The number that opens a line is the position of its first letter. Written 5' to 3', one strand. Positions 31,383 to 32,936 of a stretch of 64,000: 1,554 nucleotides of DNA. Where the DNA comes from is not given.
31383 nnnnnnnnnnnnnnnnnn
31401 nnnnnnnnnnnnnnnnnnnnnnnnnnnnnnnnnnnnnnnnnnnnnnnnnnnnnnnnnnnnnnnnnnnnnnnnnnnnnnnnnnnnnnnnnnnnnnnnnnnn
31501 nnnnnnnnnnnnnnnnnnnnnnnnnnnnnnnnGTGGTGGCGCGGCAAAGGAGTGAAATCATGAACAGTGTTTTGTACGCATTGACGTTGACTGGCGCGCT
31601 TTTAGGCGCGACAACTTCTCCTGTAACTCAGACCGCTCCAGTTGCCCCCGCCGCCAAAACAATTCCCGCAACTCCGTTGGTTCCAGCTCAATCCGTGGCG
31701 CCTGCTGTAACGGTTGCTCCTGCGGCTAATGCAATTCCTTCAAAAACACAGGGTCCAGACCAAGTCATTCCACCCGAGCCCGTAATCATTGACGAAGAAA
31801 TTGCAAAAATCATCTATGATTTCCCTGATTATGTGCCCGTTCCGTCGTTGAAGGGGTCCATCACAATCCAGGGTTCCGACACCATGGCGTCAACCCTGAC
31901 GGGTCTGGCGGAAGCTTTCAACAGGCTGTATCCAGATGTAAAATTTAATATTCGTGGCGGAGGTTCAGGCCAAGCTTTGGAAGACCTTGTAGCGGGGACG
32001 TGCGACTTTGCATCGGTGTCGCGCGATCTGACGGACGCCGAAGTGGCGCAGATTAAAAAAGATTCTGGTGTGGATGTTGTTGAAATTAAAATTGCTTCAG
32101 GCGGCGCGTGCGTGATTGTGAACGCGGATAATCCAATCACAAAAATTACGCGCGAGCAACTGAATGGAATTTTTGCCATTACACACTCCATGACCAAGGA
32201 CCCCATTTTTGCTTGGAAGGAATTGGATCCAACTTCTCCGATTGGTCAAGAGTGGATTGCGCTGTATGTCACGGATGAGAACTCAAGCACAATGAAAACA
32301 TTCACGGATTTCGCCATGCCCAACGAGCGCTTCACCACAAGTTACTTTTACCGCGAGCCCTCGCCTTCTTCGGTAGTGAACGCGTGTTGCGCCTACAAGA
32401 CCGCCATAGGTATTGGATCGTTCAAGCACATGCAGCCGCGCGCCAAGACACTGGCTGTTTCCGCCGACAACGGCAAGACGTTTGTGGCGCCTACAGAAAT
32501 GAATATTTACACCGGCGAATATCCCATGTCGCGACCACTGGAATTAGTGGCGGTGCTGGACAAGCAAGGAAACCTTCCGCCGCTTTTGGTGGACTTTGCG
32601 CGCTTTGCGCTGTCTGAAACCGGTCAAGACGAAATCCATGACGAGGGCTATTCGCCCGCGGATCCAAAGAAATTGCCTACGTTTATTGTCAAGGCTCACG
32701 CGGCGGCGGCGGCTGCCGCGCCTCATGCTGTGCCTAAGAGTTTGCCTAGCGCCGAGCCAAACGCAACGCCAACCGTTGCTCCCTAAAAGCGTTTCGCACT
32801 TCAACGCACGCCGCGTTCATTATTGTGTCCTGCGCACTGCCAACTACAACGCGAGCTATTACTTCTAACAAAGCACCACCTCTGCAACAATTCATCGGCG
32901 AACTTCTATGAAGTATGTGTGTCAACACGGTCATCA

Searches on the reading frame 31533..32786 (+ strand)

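Call 72: search_protein_families(library=pfam, proteins=[window:31533-32786:+], max_evalue=0.0001)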
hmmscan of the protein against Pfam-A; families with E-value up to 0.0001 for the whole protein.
window:31533-32786:+ (417 aa): 3 families
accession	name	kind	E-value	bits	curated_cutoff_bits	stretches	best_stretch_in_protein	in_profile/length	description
PF12849.12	PBP_like_2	-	4.6e-36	125.4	27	1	107-362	9-266/267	PBP superfamily domain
PF13531.11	SBP_bac_11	-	1.7e-06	28.4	25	0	111-206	2-94/227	Bacterial extracellular solute-binding protein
PF03466.25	LysR_substrate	-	2.6e-06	27.4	28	1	106-172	4-71/209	LysR substrate binding domain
